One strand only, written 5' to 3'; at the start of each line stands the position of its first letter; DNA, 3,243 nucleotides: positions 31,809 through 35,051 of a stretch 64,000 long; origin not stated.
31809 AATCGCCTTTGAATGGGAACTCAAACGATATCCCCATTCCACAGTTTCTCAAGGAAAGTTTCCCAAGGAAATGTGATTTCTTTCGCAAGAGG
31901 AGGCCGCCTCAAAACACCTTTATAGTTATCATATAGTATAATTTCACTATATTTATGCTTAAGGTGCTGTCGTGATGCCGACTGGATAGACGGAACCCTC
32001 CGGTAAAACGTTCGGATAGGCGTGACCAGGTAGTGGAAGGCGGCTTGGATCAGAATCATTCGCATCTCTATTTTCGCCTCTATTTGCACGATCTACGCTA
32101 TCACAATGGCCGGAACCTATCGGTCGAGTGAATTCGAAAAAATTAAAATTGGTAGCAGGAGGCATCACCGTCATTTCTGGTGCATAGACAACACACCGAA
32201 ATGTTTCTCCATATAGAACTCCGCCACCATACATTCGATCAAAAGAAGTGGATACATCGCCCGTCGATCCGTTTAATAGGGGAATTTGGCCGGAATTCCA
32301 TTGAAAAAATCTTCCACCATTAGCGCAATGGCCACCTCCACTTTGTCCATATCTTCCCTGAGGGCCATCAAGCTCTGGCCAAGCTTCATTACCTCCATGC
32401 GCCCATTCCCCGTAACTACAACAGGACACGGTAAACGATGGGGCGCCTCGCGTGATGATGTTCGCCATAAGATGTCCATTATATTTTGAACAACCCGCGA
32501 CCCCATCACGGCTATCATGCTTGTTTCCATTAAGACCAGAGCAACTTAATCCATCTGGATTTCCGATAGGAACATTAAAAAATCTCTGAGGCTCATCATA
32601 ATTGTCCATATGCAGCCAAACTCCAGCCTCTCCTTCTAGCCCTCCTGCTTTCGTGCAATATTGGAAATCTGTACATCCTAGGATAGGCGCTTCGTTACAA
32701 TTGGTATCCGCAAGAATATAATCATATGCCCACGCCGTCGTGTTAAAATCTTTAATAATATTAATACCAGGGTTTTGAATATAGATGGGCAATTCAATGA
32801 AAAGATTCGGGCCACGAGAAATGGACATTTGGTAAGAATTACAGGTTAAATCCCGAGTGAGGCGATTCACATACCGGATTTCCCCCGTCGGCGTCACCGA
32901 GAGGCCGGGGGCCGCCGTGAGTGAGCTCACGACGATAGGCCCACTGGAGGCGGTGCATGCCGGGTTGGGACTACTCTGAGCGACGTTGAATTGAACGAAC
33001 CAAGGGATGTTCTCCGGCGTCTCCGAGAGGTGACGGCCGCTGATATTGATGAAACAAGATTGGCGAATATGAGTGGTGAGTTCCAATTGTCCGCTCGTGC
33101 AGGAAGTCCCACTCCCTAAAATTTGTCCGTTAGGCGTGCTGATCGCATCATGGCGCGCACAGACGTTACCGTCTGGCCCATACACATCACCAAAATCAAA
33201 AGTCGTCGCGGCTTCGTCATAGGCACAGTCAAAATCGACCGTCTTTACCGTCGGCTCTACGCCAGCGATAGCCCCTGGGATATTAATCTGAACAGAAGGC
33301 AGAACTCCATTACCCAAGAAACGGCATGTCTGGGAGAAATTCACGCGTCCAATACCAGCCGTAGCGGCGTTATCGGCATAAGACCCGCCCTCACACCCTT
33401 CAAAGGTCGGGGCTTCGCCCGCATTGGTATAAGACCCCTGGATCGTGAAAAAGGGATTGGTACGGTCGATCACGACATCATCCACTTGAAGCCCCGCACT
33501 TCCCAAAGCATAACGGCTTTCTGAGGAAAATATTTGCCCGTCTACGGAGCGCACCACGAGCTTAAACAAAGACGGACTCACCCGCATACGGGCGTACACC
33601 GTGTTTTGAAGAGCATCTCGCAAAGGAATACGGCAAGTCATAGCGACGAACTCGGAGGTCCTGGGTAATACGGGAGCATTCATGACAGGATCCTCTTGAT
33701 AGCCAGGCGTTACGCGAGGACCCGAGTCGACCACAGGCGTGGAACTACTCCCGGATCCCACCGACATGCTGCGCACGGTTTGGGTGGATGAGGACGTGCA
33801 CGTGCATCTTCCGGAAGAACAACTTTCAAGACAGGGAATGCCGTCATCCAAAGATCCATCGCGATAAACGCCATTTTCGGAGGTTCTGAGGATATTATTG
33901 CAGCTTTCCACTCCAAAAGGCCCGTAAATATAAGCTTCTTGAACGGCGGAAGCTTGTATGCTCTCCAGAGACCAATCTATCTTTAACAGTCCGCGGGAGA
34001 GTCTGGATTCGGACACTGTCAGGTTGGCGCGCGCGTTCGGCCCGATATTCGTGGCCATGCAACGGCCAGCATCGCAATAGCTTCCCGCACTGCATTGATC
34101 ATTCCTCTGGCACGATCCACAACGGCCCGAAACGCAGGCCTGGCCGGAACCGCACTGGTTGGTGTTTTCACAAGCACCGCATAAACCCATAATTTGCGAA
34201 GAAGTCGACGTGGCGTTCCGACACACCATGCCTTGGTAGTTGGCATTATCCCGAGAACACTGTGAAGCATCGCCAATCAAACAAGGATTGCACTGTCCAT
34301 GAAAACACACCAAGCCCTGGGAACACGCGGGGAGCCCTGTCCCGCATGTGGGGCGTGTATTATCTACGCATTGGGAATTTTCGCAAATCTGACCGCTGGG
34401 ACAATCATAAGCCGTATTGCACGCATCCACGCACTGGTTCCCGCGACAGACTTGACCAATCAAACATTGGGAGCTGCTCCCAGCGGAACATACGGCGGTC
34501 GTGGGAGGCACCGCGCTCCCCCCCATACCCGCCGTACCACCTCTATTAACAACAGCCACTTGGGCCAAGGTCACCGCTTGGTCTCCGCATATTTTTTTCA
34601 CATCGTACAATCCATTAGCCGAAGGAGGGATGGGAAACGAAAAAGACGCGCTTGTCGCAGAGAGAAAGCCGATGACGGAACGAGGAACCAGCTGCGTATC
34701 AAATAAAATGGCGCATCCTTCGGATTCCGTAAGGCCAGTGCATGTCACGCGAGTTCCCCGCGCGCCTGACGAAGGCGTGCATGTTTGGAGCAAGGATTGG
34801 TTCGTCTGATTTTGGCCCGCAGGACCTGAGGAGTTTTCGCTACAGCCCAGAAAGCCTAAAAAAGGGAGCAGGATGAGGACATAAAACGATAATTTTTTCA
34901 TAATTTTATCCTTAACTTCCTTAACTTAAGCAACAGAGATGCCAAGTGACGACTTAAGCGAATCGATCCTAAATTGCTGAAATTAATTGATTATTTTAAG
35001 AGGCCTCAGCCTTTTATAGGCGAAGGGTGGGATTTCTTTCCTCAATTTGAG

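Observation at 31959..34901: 980-aa lipoprotein with a block of Cx2GQxCxxxxC cysteine-rich repeats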

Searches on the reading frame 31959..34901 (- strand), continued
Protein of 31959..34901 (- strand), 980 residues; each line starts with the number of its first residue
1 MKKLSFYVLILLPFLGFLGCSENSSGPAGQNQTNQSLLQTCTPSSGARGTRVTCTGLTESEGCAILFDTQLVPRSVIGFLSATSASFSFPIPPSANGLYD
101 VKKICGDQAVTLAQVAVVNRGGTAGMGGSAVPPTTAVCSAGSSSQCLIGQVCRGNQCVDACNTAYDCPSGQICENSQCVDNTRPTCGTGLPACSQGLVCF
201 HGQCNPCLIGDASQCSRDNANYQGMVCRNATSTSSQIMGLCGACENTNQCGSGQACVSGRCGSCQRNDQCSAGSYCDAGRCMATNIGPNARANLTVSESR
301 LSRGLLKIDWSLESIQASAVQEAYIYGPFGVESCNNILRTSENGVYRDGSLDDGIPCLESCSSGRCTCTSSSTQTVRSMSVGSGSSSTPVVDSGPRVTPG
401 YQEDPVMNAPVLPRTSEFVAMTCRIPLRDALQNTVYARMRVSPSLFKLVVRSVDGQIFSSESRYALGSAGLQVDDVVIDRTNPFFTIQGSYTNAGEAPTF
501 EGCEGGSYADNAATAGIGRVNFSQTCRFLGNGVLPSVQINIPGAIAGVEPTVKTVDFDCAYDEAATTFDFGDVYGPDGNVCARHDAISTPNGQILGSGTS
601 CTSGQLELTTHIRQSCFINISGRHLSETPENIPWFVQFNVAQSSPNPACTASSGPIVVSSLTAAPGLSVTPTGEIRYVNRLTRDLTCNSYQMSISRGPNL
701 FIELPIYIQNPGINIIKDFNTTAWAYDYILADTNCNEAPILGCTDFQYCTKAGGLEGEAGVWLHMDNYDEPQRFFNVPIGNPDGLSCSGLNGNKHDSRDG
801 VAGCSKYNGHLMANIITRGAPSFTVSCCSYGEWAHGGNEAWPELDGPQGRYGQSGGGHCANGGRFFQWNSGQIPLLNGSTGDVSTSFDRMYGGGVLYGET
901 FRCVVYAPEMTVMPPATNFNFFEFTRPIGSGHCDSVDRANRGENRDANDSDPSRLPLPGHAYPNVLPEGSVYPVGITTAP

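Call 36: search_protein_families(library=pfam, proteins=[L005:3-551:+, L006:3-302:+, L007:12148-13392:-, L007:2011-2541:+], max_evalue=0.01)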
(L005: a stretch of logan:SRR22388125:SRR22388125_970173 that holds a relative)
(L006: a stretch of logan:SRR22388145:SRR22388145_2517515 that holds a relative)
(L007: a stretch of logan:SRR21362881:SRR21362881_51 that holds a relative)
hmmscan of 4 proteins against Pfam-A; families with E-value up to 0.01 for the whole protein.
L005:3-551:+ (182 aa): 3 families
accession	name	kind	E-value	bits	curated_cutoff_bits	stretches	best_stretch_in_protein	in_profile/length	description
PF00814.31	TsaD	-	2.3e-43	149.3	24.8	1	1-144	132-264/264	tRNA N6-adenosine threonylcarbamoyltransferase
PF22521.2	HypF_C_2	-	6e-08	33.2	27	1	60-138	157-235/241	Carbamoyltransferase, Kae1-like Domain, second subdomain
PF02543.21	Carbam_trans_N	-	0.00055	19.9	24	1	68-129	274-331/346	Carbamoyltransferase N-terminus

L006:3-302:+ (99 aa): 1 family
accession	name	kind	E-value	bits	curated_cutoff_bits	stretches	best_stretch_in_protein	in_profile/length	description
PF00472.26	RF-1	-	1.8e-20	73.4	35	1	2-67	47-116/116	RF-1 domain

L007:12148-13392:- (414 aa): 2 families
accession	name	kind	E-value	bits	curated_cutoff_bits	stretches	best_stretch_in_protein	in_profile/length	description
PF00583.31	Acetyltransf_1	-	0.00018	22.2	20.7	1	111-174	48-115/116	Acetyltransferase (GNAT) family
PF14542.12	Acetyltransf_CG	-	0.0049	17.4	30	0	113-157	17-61/80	GCN5-related N-acetyl-transferase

L007:2011-2541:+ (176 aa): 0 families

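Call 39: list_cluster_members(proteins=[P0001, P0002, P0003, P0004, P0005, P0008])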
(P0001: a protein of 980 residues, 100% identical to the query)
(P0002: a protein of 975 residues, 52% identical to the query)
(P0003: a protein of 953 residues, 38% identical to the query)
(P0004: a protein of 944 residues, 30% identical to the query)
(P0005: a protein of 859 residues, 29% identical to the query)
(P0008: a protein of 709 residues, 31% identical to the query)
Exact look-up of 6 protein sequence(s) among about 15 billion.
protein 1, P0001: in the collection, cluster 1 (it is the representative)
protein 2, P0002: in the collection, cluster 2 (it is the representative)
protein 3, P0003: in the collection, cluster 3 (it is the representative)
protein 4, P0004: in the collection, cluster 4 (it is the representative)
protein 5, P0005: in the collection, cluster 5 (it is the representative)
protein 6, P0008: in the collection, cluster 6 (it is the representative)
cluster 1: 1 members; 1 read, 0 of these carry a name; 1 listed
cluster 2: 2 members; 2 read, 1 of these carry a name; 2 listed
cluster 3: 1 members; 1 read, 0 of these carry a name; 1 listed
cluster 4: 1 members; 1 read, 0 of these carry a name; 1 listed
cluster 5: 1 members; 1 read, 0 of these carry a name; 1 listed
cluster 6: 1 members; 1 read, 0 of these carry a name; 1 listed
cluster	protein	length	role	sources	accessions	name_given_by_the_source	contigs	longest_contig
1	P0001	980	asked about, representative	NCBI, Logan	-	-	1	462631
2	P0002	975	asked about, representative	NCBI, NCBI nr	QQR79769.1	MAG: hypothetical protein IPJ69_10530 [Deltaproteobacteria bacterium]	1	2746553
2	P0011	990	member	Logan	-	-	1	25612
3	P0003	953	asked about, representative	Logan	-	-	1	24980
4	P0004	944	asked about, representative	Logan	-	-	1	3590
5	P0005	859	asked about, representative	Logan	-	-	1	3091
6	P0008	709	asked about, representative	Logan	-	-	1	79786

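Call 50: search_protein_families(library=padloc, proteins=[window:31959-34901:-, P0003, P0004, P0008], max_evalue=1)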
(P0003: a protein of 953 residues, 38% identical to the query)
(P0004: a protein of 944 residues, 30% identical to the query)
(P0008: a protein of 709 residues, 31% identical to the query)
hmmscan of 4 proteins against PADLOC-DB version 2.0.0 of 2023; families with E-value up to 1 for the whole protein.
window:31959-34901:- (980 aa): 0 families

P0003 (953 aa): 0 families

P0004 (944 aa): 0 families

P0008 (709 aa): 0 families

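Call 51: search_protein_families(library=phrogs, proteins=[window:31959-34901:-, P0003, P0004, P0008], max_evalue=1)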
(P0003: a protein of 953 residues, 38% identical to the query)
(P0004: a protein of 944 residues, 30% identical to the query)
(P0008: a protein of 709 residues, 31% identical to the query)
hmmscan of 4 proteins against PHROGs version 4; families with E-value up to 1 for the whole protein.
window:31959-34901:- (980 aa): 0 families

P0003 (953 aa): 0 families

P0004 (944 aa): 0 families

P0008 (709 aa): 0 families

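Call 53: predict_structure(alignment_id=A1)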
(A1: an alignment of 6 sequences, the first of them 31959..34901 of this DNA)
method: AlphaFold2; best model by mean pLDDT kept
length: 980 residues; sequences in the alignment: 6
mean_pLDDT: 51.4   pTM: 0.41
mean pLDDT of the five models: 51.4, 50.6, 50.3, 47.8, 46.5
residues with pLDDT >= 90: 25; 70-90: 175; 50-70: 264; < 50: 516
segments of 3 or more residues with pLDDT < 50: 1-38, 59-62, 70-84, 90-96, 119-136, 163-170, 182-193, 195-197, 199-214, 216-240, 331-421, 584-603, 644-648, 703-820, 832-857, 873-900, 910-980
pLDDT, mean of each block of 10 residues (from residue 1): 38 37 29 40 58 58 53 42 50 51 57 58 32 47 58 61 49 53 44 47 47 45 36 37 66 71 71 69 70 78 68 77 66 39 30 34 35 30 30 29 25 31 56 68 70 71 74 88 87 81 78 60 84 80 74 89 68 60 43 37 59 85 83 79 53 69 68 75 56 67 41 34 43 35 31 27 27 25 28 32 37 41 55 36 40 47 55 41 37 42 52 34 32 37 37 27 30 29
secondary structure, 60 per line:
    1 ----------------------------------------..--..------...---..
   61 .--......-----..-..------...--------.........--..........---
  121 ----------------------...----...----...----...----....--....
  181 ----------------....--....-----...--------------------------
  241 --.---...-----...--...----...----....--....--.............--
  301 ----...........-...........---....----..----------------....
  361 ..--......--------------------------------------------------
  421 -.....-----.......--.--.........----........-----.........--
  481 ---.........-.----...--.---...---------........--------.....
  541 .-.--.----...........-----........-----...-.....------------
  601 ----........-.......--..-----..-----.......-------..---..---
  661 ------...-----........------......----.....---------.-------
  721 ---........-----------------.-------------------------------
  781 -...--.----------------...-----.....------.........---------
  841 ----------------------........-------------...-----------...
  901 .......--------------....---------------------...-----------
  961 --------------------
elements in order (helices of 4 or more, strands of 3 or more residues): E53-55 E64-69 E86-88 E97-105 E108-117 E150-152 E157-159 E171-174 E177-180 E197-200 E203-206 E255-257 E260-262 E274-277 E280-283 E286-298 E305-315 E320-327 H331-334 E357-362 E365-370 E422-426 E432-438 E444-452 E457-464 E470-478 E484-492 E499-501 E508-510 E520-527 E536-541 E551-561 E567-574 E580-582 H584-588 E605-612 E614-620 E637-643 E667-669 E675-682 E689-694 E699-703 E724-731 E812-816 E823-831 E863-870 E884-886 E898-907 E922-925

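Call 55: fold_search(model_id=the predicted structure, library=pdb)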
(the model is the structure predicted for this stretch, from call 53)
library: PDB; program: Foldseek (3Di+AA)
matches with E <= 10: 1121; with E <= 0.001: 0
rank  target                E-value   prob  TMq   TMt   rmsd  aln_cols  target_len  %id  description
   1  1igt_B                3.6e-03  0.44  0.09  0.15  22.4       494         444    9  STRUCTURE OF IMMUNOGLOBULIN (released 1997-07-07)
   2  6ue9_C                5.3e-03  0.25  0.09  0.13  23.3       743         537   10  Structure of tetrameric sIgA complex (Class 2) (released 2020-02-19)
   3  2y7q_B                7.9e-03  0.72  0.09  0.23  19.5       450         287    8  THE HIGH-AFFINITY COMPLEX BETWEEN IGE AND ITS RECEPTOR FC EPSILON RI (released 2011-04-20)
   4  2y7q_D                8.2e-03  0.75  0.09  0.24  24.6       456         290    7  THE HIGH-AFFINITY COMPLEX BETWEEN IGE AND ITS RECEPTOR FC EPSILON RI (released 2011-04-20)
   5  4hlj                  8.7e-03  0.87  0.10  0.30  10.8       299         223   13  Axon Guidance Receptor (released 2013-11-20)
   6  7jwb_D                1.2e-02  0.33  0.09  0.17  27.1       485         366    6  SARS CoV2 Spike ectodomain with engineered trimerized VH binder (released 2020-10-07)
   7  4bfi_B                1.4e-02  0.90  0.10  0.32  13.4       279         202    9  Structure of the complex of the extracellular portions of mouse CD200R and mouse CD200 (released 2013-05-01)
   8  7sqc_F1               1.5e-02  0.69  0.12  0.19  11.4       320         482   11  Ciliary C1 central pair apparatus isolated from Chlamydomonas reinhardtii (released 2022-04-13)
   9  4i2x_E                1.6e-02  0.89  0.14  0.31  15.5       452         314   10  Crystal structure of Signal Regulatory Protein gamma (SIRP-gamma) in complex with FabOX117 (released 2013-12-18)
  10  4myw_B                1.7e-02  0.77  0.10  0.25  14.0       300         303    7  Structure of HSV-2 gD bound to nectin-1 (released 2014-10-01)
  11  3alp_A                1.7e-02  0.66  0.09  0.22  13.8       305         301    7  Cell adhesion protein (released 2011-02-16)
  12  4fmf_C                2.0e-02  0.57  0.09  0.21  14.3       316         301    8  Crystal structure of human nectin-1 full ectodomain (D1-D3) (released 2012-08-22)
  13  9rcu_A                2.2e-02  0.38  0.10  0.23  16.6       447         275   10  Cardioderma bat coronavirus 2B receptor binding domain in complex with human CEACAM6 (released 2026-04-08)
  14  5irb_B                2.4e-02  0.41  0.10  0.22  15.9       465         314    8  Structural insight into host cell surface retention of a 1.5-MDa bacterial ice-binding adhesin (released 2017-07-19)
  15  9gwt_P                2.7e-02  0.84  0.09  0.30  15.0       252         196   10  crystal structure of 23ME-00610 Fab in complex with human CD200R1 (released 2024-10-23)
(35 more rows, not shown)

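Call 93: search_protein_families(library=ncbifam, proteins=[P0006, P0007, P0009, P0010], max_evalue=1)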
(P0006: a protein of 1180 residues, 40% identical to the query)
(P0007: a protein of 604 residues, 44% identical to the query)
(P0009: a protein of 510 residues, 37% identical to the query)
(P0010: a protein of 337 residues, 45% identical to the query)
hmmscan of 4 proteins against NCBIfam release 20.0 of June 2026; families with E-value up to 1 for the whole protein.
P0006 (1180 aa): 2 families
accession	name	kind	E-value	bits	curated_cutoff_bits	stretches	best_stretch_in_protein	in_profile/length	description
NF058597.1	CoaZ_rpt_PGGG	domain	0.00021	21.3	30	1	842-916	1-74/88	choice-of-anchor Z repeating domain-containing protein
NF033759.1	exchanger_TraA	exception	0.0023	16.6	750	2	65-276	303-506/666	outer membrane exchange protein TraA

P0007 (604 aa): 4 families
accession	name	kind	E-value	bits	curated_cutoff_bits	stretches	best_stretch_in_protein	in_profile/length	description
TIGR04201.1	Myxo_Cys_RPT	repeat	9.2e-24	82.7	25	9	126-146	2-22/22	Cys-rich repeat-containing protein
NF012221.1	MARTX_Nterm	equivalog_domain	2.3e-06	25.1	700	2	132-267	89-230/1910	MARTX multifunctional-autoprocessing repeats-in-toxin holotoxin RtxA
NF052521.1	TafC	equivalog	3.3e-05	23.2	410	1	403-574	188-362/373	TafC family fimbrial protein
NF033759.1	exchanger_TraA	exception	7.9e-05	21.4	750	1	145-335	324-505/666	outer membrane exchange protein TraA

P0009 (510 aa): 1 family
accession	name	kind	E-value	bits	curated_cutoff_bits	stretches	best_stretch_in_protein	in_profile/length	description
TIGR04201.1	Myxo_Cys_RPT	repeat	0.002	18.2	25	3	310-331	2-22/22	Cys-rich repeat-containing protein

P0010 (337 aa): 2 families
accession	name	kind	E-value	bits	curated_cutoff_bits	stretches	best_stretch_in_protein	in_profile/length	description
TIGR04201.1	Myxo_Cys_RPT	repeat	1.4e-11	44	25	5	117-138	1-22/22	Cys-rich repeat-containing protein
NF033759.1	exchanger_TraA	exception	0.001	17.7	750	2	38-114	325-402/666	outer membrane exchange protein TraA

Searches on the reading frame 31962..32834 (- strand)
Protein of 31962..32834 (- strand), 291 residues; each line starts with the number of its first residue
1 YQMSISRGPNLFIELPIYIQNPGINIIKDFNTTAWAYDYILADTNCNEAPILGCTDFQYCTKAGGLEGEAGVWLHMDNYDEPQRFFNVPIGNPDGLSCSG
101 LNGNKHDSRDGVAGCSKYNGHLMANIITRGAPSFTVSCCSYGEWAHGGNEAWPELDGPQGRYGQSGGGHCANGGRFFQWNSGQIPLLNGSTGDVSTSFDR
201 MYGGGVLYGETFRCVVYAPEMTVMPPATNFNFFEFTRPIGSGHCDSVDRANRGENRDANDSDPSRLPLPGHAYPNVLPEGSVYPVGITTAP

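Call 74: predict_structure(alignment_id=A4)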
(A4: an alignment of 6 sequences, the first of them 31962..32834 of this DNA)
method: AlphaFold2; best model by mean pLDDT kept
length: 291 residues; sequences in the alignment: 6
mean_pLDDT: 35.8   pTM: 0.33
mean pLDDT of the five models: 35.8, 34.7, 33.5, 32.7, 32.1
residues with pLDDT >= 90: 0; 70-90: 0; 50-70: 30; < 50: 261
segments of 3 or more residues with pLDDT < 50: 1-130, 142-169, 182-210, 220-291
pLDDT, mean of each block of 10 residues (from residue 1): 31 35 34 32 28 29 32 37 35 33 28 35 43 58 37 34 42 54 36 29 37 54 38 39 34 36 30 24 24 23
secondary structure, 60 per line:
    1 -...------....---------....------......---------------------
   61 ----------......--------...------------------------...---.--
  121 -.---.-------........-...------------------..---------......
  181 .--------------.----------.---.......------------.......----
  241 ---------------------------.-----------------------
elements in order: E2-4 E11-14 E24-27 E34-39 E71-76 E85-87 E134-141 E175-181 E211-217 E230-236
